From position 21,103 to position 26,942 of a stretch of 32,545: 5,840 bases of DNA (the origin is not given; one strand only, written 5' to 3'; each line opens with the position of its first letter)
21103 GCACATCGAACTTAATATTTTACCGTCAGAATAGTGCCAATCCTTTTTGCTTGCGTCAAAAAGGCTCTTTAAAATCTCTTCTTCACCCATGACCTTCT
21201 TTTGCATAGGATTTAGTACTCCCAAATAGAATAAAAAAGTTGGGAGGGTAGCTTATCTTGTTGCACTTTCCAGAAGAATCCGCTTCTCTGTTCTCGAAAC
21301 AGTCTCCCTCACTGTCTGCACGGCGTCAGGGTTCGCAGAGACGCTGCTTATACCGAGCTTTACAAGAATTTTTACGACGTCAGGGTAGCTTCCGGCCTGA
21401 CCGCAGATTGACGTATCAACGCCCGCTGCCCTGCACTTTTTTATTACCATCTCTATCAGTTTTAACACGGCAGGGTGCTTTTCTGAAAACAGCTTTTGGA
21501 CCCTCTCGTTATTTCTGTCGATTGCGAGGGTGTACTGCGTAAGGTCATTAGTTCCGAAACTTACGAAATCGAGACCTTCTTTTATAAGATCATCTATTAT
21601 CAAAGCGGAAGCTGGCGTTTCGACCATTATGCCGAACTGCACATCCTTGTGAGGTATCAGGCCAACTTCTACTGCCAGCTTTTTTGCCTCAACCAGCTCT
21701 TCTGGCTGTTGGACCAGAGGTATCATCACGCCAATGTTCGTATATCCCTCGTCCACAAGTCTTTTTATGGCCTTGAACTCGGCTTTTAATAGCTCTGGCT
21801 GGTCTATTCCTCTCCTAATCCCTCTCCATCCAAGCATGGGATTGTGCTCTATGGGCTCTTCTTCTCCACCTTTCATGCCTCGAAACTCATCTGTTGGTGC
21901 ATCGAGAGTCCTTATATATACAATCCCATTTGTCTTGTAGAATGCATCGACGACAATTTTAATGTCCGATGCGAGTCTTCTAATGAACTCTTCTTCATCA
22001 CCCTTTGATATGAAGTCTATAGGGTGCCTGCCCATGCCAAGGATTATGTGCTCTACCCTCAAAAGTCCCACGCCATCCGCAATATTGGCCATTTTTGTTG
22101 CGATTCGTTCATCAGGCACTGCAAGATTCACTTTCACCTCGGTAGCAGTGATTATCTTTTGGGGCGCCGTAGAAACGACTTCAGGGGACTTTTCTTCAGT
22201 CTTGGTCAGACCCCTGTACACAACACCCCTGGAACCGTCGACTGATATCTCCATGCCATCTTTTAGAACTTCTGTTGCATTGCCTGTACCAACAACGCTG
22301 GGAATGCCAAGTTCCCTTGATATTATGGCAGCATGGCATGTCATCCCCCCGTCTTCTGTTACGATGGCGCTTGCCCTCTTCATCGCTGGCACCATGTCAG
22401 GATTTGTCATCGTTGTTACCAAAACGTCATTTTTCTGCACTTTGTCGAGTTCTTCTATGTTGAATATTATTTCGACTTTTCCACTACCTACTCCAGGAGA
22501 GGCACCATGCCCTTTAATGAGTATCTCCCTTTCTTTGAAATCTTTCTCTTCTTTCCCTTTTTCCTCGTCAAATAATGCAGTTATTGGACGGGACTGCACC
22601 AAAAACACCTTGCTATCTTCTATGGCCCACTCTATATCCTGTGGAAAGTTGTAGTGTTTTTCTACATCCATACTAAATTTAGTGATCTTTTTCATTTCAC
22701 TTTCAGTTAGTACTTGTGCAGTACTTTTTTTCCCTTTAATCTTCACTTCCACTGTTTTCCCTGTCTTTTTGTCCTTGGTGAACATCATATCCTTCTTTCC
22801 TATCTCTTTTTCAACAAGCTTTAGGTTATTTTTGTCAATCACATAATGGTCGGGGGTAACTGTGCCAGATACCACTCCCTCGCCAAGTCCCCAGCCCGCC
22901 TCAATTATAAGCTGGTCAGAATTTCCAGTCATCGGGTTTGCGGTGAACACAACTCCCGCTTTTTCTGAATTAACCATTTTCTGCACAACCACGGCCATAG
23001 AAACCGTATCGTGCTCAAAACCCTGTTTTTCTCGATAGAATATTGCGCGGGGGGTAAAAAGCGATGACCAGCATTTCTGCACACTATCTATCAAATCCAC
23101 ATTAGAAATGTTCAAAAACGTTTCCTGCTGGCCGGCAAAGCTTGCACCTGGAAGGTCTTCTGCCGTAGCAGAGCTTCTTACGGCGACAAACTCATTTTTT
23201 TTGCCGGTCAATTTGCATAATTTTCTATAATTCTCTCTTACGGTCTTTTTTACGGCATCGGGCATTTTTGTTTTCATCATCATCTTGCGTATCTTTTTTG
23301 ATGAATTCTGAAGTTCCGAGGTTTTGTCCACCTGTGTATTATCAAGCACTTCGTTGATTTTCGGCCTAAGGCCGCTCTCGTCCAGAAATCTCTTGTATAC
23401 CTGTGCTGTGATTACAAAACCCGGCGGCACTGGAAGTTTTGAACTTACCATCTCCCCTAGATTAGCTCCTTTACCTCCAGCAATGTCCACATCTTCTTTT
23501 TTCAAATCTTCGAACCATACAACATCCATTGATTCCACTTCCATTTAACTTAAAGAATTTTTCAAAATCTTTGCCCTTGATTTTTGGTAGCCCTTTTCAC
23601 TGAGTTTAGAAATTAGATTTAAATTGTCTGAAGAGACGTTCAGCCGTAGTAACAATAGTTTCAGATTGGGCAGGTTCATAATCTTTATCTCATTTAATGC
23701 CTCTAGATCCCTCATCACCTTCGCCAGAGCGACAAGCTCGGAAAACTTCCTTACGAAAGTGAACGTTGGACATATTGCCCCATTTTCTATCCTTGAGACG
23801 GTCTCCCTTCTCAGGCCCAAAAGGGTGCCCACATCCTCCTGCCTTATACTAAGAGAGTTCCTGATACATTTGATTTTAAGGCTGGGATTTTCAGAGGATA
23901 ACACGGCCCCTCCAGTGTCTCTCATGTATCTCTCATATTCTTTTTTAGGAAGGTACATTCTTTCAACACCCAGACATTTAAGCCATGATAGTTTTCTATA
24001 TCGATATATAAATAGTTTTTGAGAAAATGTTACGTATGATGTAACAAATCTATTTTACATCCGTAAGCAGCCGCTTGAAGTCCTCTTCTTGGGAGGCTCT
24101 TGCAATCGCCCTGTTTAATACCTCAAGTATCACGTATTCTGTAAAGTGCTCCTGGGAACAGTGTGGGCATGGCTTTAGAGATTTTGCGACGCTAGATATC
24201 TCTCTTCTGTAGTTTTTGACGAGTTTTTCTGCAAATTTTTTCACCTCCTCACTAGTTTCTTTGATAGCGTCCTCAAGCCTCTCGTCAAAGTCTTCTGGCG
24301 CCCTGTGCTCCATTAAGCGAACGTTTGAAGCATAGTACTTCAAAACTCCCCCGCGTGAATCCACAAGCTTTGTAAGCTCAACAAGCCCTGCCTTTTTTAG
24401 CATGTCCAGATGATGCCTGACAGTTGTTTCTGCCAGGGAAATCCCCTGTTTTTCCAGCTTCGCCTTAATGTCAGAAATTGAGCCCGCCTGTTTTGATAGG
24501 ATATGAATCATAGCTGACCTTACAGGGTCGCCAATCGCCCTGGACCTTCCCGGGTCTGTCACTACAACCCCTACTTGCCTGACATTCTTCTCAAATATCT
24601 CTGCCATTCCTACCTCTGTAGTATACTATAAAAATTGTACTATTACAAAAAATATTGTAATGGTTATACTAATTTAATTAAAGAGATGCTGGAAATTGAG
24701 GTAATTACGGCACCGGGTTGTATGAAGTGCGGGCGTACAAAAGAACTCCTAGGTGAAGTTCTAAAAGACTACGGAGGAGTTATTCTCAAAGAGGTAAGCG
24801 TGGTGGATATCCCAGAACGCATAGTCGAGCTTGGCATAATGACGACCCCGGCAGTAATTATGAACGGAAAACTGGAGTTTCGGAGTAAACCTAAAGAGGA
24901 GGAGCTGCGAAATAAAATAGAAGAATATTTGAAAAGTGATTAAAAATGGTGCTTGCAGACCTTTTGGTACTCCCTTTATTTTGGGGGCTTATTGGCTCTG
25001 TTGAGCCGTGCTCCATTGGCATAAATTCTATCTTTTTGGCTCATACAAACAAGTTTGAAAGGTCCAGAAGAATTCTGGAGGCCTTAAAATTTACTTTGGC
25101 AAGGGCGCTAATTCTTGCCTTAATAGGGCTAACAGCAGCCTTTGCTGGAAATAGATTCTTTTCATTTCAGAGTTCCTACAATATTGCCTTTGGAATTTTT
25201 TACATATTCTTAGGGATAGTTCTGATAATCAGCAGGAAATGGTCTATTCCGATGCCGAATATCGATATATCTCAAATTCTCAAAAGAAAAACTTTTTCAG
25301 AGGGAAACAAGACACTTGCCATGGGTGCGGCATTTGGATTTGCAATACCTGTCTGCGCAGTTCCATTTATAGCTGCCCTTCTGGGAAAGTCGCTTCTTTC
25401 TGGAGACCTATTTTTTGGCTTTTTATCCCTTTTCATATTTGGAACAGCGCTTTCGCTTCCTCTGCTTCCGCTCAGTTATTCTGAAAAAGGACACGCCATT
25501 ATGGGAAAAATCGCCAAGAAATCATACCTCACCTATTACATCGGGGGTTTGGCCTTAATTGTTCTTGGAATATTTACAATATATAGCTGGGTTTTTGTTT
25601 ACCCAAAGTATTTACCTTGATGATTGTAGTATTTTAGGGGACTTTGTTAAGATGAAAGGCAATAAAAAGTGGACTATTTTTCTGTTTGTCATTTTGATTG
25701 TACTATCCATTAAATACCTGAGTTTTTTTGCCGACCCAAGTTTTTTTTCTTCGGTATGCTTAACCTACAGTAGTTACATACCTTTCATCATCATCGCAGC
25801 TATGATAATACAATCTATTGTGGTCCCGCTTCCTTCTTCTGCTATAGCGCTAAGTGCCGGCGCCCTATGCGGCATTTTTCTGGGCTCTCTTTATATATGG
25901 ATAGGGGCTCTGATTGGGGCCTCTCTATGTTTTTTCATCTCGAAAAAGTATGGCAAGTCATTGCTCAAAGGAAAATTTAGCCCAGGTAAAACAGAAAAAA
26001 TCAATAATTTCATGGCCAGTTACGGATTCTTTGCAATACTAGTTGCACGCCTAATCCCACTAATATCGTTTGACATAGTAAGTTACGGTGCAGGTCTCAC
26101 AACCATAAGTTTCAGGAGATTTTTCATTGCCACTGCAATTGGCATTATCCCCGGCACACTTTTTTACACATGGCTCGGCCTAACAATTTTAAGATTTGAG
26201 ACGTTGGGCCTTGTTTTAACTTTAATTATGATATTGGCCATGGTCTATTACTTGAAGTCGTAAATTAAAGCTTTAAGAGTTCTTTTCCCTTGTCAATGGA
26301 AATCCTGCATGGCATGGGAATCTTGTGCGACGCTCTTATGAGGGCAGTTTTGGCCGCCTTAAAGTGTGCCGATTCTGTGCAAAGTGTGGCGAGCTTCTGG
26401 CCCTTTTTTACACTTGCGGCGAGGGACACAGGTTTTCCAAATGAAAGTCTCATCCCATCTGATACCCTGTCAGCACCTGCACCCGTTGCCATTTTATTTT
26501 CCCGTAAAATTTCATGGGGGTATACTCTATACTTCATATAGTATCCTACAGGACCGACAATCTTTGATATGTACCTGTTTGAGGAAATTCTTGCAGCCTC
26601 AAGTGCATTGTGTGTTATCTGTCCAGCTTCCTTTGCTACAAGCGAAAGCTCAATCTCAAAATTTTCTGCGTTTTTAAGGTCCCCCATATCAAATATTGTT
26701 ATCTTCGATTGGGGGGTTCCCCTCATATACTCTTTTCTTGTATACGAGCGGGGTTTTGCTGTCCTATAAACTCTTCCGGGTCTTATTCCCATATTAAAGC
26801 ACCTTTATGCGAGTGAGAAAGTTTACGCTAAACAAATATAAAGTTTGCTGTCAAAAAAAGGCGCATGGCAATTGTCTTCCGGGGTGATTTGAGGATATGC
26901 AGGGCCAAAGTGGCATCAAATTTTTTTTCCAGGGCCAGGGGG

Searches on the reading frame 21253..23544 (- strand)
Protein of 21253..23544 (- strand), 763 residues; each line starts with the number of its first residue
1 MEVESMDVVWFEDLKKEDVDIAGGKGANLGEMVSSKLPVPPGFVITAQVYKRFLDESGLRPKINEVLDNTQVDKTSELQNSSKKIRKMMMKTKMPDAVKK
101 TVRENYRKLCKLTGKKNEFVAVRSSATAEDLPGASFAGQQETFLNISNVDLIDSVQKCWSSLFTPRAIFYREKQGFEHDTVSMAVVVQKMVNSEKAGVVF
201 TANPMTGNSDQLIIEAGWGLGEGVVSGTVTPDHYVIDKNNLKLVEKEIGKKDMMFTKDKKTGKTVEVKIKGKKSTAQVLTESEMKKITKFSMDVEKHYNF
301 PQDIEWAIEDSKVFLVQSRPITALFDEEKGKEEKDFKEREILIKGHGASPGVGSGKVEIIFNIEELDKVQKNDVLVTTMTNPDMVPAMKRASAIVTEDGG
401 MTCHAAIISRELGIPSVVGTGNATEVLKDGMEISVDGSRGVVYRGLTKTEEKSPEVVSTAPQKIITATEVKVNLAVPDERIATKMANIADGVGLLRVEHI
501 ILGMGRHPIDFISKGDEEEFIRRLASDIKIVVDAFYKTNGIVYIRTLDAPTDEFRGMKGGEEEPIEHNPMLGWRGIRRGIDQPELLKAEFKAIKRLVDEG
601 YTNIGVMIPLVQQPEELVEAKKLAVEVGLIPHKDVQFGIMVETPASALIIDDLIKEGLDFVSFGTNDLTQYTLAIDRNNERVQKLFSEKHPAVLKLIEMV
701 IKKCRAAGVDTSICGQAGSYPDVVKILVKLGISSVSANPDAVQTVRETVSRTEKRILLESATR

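Call 15: search_protein_families(library=pfam, proteins=[window:21253-23544:-], max_evalue=0.001)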
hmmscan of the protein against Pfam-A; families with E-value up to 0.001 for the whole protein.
window:21253-23544:- (763 aa): 3 families
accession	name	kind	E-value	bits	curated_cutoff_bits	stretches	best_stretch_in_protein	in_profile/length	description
PF01326.24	PPDK_N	-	4.5e-118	394.7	27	1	20-339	2-327/328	Pyruvate phosphate dikinase, AMP/ATP-binding domain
PF02896.24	PEP-utilizers_C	-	1.8e-80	270.7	22.8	1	460-752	12-291/293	PEP-utilising enzyme, PEP-binding domain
PF00391.29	PEP-utilizers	-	1.1e-28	99.1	23.1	1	370-440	2-72/72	PEP-utilising enzyme, mobile domain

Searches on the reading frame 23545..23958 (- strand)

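Call 15: search_protein_families(library=pfam, proteins=[window:23545-23958:-], max_evalue=0.001)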
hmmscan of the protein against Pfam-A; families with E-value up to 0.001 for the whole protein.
window:23545-23958:- (137 aa): 3 families
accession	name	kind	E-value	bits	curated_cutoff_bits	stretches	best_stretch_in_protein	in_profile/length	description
PF01381.28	HTH_3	-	2.6e-08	34.2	23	1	32-74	4-46/55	Helix-turn-helix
PF13560.12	HTH_31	-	3.5e-06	27.7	27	1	33-84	10-62/64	Helix-turn-helix domain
PF13545.12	HTH_Crp_2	-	0.00035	20.9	27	0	35-57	20-42/70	Crp-like helix-turn-helix domain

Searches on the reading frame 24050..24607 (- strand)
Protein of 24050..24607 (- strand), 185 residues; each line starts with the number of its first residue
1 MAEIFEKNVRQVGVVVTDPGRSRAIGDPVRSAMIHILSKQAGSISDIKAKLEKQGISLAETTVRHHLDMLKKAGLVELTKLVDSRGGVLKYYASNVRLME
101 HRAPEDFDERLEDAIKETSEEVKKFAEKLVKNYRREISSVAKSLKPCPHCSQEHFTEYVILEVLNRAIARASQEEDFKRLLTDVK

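Call 15: search_protein_families(library=pfam, proteins=[window:24050-24607:-], max_evalue=0.001)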
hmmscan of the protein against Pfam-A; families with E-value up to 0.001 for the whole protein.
window:24050-24607:- (185 aa): 2 families
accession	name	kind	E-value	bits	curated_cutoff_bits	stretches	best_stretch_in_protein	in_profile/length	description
PF12840.13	HTH_20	-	1.1e-07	32.2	27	1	26-78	2-50/51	Helix-turn-helix domain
PF01022.26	HTH_5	-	8.3e-07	29.2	22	1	27-77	1-46/47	Bacterial regulatory protein, arsR family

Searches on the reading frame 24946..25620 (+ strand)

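Call 15: search_protein_families(library=pfam, proteins=[window:24946-25620:+], max_evalue=0.001)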
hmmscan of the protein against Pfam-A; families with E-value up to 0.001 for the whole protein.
window:24946-25620:+ (224 aa): 2 families
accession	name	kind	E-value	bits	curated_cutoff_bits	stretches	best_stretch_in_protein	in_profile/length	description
PF02683.22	DsbD_TM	-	3.2e-11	43.4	27.1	1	8-180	6-185/219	Cytochrome C biogenesis protein transmembrane domain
PF13386.12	DsbD_2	-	5.2e-10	40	24.9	1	11-209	3-198/199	Cytochrome C biogenesis protein transmembrane region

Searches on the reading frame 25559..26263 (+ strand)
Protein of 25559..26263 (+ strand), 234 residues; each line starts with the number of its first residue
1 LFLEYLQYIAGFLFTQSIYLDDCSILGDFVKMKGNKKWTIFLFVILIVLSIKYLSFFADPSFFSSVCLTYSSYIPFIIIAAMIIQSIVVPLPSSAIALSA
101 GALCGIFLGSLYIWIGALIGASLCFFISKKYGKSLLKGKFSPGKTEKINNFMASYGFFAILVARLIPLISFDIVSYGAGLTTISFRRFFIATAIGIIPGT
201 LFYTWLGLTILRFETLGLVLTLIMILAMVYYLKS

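Call 15: search_protein_families(library=pfam, proteins=[window:25559-26263:+], max_evalue=0.001)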
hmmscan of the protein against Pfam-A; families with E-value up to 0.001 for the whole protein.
window:25559-26263:+ (234 aa): 1 family
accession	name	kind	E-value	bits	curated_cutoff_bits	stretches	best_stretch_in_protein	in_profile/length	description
PF09335.16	VTT_dom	-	1.9e-28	99.8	33.9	1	91-207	1-121/123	VTT domain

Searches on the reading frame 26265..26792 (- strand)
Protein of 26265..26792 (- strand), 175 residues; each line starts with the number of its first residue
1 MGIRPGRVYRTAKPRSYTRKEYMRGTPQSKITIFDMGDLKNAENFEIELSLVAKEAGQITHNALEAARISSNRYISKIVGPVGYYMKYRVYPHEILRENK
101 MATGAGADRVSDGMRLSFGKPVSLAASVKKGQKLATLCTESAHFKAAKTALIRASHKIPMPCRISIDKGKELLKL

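Call 15: search_protein_families(library=pfam, proteins=[window:26265-26792:-], max_evalue=0.001)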
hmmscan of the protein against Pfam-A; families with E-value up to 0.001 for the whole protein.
window:26265-26792:- (175 aa): 1 family
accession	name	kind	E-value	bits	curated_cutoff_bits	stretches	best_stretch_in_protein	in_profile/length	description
PF00252.24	Ribosomal_L16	-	1.3e-32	113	27.9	1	13-164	2-131/132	Ribosomal protein L16p/L10e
